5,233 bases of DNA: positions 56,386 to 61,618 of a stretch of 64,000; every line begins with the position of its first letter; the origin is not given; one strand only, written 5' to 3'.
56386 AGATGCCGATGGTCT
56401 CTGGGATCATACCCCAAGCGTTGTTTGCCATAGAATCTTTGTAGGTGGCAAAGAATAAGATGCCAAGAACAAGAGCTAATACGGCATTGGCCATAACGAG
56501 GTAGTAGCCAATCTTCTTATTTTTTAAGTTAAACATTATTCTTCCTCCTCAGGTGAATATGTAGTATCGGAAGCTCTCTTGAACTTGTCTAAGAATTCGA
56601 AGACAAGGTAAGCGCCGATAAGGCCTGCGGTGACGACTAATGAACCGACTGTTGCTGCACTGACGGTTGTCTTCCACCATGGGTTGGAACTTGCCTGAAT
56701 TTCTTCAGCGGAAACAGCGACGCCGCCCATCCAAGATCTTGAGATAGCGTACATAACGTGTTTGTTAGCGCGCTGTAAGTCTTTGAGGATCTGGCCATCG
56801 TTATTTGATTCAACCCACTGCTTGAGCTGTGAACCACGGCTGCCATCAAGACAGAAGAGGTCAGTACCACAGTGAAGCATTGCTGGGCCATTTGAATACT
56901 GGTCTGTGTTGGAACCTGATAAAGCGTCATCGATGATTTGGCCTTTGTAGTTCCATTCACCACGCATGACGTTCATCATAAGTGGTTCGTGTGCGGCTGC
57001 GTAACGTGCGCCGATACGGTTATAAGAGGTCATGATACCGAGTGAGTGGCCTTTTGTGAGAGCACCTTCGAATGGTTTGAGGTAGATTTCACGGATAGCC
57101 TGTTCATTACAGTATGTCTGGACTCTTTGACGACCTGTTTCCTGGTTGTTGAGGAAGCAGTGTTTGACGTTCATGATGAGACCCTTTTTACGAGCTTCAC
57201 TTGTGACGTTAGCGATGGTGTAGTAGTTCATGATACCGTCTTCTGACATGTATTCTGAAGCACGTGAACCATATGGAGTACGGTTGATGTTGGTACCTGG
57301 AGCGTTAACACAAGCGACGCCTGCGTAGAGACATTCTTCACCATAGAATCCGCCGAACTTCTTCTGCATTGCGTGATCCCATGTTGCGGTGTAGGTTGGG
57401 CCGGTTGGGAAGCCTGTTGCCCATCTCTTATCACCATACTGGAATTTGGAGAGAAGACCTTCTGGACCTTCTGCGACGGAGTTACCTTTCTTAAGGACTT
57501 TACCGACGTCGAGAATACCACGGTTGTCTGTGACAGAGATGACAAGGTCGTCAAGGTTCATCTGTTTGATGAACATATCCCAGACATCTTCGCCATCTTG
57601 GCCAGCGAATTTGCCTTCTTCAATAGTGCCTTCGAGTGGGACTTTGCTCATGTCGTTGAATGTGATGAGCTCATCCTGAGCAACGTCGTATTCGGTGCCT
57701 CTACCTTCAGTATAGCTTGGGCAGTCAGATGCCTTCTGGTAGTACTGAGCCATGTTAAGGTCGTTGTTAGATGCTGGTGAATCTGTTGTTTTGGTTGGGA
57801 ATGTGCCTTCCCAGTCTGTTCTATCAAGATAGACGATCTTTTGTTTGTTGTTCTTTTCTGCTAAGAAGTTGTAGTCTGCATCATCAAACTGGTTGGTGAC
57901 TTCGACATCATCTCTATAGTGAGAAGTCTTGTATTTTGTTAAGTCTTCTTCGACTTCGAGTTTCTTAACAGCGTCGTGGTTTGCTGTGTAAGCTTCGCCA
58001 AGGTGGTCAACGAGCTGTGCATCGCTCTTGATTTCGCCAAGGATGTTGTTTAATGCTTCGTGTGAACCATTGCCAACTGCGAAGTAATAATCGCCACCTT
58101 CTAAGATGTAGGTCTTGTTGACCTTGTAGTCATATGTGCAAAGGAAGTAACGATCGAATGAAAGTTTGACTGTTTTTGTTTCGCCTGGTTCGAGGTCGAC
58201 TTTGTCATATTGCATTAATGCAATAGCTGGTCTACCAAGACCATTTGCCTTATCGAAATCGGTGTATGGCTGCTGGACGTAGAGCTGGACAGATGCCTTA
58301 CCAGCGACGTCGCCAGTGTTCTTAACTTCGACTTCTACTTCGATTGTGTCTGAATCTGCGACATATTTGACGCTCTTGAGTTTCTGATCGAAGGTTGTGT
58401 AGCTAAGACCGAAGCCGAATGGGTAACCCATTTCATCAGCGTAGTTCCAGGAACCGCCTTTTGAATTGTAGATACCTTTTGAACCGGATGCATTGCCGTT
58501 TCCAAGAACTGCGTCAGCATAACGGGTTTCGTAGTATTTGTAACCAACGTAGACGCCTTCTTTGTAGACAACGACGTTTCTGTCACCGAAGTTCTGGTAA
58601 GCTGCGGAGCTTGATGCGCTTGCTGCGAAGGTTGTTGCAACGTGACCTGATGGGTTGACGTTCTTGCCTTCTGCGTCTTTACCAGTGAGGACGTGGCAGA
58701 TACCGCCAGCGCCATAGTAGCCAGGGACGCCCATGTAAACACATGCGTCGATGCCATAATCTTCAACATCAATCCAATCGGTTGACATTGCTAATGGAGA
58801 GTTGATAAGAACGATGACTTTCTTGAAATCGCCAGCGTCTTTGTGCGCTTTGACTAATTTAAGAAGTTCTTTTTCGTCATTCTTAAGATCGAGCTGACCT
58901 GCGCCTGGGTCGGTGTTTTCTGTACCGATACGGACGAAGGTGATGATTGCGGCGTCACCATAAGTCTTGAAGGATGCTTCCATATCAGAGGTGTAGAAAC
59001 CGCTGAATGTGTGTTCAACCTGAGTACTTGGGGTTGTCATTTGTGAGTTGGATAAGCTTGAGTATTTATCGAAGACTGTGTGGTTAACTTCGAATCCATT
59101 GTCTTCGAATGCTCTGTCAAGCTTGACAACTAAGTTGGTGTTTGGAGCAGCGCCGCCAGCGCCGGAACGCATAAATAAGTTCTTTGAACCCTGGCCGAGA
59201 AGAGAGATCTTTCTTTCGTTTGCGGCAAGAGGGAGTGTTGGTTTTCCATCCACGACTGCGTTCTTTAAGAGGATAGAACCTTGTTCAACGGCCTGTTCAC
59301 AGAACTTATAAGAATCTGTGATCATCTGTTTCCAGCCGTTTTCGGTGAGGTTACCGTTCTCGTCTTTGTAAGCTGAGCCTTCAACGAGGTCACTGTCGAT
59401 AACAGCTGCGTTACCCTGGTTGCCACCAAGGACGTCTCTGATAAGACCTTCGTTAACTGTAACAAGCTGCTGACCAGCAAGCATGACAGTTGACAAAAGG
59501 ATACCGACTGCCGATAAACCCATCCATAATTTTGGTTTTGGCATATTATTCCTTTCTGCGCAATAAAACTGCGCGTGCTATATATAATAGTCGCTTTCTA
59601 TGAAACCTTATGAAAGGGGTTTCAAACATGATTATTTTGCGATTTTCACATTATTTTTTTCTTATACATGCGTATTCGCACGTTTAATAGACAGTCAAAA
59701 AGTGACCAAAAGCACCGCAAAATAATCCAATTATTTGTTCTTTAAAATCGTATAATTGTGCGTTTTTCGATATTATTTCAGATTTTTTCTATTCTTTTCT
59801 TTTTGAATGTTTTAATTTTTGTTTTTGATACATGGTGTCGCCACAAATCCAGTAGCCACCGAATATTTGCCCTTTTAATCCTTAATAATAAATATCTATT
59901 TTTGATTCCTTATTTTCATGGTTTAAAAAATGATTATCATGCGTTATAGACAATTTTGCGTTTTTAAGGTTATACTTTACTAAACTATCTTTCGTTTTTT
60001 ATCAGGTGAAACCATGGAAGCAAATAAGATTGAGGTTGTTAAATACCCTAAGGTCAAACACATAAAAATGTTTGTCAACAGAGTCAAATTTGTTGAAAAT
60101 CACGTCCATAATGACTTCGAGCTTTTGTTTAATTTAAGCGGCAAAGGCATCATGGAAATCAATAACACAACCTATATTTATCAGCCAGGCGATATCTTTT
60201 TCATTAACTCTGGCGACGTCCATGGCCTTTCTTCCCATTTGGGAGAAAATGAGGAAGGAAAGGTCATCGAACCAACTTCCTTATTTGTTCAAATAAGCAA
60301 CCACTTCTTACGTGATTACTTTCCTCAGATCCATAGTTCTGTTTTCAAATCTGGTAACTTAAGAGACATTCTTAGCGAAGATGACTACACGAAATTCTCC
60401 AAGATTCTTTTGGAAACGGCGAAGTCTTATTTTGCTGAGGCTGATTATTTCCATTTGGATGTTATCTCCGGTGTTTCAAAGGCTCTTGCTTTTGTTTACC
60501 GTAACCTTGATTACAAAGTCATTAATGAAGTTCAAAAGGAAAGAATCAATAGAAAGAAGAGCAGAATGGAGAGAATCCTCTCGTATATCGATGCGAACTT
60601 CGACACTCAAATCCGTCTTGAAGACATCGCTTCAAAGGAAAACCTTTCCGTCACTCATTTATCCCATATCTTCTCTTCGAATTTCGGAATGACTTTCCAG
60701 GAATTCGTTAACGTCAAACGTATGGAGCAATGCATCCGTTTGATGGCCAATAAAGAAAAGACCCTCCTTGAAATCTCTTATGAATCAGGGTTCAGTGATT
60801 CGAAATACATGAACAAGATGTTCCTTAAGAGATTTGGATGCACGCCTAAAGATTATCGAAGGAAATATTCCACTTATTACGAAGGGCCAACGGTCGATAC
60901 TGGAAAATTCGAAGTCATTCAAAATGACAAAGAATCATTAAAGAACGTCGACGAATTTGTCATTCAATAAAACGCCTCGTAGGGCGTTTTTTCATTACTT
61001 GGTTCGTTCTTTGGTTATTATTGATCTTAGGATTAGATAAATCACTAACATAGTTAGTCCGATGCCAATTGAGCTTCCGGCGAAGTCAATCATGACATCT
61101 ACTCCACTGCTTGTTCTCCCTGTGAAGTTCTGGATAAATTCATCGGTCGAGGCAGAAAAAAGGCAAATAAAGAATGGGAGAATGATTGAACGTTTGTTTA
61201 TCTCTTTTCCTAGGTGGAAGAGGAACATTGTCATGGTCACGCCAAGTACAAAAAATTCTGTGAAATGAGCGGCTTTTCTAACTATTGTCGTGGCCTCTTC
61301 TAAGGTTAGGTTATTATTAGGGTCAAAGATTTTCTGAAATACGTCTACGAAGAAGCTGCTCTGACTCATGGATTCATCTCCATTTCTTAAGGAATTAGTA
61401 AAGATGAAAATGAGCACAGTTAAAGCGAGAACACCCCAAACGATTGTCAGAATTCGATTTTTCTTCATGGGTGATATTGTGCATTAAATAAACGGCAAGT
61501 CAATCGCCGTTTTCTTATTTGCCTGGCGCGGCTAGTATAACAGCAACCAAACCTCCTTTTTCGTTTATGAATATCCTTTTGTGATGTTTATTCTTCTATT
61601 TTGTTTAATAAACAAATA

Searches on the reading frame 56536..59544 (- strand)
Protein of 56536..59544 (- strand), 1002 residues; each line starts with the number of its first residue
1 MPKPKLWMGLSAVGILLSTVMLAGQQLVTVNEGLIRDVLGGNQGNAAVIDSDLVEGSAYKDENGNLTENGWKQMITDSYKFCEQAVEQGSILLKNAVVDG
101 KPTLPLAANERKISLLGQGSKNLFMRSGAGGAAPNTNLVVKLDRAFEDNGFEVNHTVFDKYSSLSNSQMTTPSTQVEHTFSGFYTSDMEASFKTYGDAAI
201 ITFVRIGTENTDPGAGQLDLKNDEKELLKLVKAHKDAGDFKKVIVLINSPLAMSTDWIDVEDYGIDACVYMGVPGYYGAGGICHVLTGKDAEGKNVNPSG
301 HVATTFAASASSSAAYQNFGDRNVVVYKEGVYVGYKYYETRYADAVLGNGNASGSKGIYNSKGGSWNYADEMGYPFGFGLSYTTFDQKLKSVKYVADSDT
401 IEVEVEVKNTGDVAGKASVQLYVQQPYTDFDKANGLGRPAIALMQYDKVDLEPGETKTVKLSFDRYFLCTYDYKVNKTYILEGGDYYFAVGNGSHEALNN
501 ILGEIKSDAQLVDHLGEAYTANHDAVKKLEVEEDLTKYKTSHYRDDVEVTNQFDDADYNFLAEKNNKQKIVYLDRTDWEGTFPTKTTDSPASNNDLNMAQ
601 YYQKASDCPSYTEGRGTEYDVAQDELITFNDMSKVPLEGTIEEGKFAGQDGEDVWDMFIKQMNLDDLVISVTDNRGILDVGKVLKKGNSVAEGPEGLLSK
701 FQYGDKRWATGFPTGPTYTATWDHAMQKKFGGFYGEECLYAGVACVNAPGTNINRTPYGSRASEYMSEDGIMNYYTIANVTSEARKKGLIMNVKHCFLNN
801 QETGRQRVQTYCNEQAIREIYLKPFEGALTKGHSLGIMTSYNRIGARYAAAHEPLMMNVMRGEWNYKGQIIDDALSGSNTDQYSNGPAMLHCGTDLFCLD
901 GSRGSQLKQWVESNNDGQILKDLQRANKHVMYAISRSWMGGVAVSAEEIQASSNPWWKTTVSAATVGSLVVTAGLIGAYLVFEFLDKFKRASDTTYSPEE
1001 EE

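Call 45: search_protein_families(library=pfam, proteins=[window:56536-59544:-])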
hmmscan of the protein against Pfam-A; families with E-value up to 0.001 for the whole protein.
window:56536-59544:- (1002 aa): 3 families
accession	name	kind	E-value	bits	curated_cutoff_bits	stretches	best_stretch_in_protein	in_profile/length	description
PF01915.27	Glyco_hydro_3_C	-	1.1e-17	65.2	31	1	91-335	2-200/200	Glycosyl hydrolase family 3 C-terminal domain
PF00933.27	Glyco_hydro_3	-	1.4e-14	54.7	27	1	709-918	82-300/316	Glycosyl hydrolase family 3 N terminal domain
PF14310.12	Fn3-like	-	6.8e-13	49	25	1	419-494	3-71/71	Fibronectin type III-like domain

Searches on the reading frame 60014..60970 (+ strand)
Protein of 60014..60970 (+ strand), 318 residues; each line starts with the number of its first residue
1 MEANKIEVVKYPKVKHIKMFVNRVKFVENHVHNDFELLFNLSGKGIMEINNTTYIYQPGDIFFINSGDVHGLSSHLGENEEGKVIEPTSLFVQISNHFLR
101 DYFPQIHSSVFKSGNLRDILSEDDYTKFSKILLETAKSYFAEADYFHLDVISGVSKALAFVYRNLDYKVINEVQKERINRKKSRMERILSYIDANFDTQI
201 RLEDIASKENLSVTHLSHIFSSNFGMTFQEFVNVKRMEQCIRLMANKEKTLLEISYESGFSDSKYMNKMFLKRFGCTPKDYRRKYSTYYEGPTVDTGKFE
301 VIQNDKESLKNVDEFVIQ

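Call 45: search_protein_families(library=pfam, proteins=[window:60014-60970:+])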
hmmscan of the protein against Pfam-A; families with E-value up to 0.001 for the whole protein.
window:60014-60970:+ (318 aa): 4 families
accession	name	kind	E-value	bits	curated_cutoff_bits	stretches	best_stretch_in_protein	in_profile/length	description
PF12833.13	HTH_18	-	5e-21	75.2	33.6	1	205-284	1-80/80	Helix-turn-helix domain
PF00165.29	HTH_AraC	-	3.6e-14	52.9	26.6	2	246-283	6-42/42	Bacterial regulatory helix-turn-helix proteins, AraC family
PF02311.25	AraC_binding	-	1.5e-09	38.1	21.1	1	26-78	16-67/135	AraC-like ligand binding domain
PF07883.17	Cupin_2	-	2.2e-07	30.9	27.2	1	28-73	12-57/70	Cupin domain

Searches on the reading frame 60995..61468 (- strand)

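Call 45: search_protein_families(library=pfam, proteins=[window:60995-61468:-])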
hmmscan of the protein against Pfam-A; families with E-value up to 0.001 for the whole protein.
window:60995-61468:- (157 aa): 1 family
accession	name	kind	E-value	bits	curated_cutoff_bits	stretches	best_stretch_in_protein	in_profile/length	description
PF04892.17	VanZ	-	3.8e-14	53.8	30.1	1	13-141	3-124/126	VanZ like family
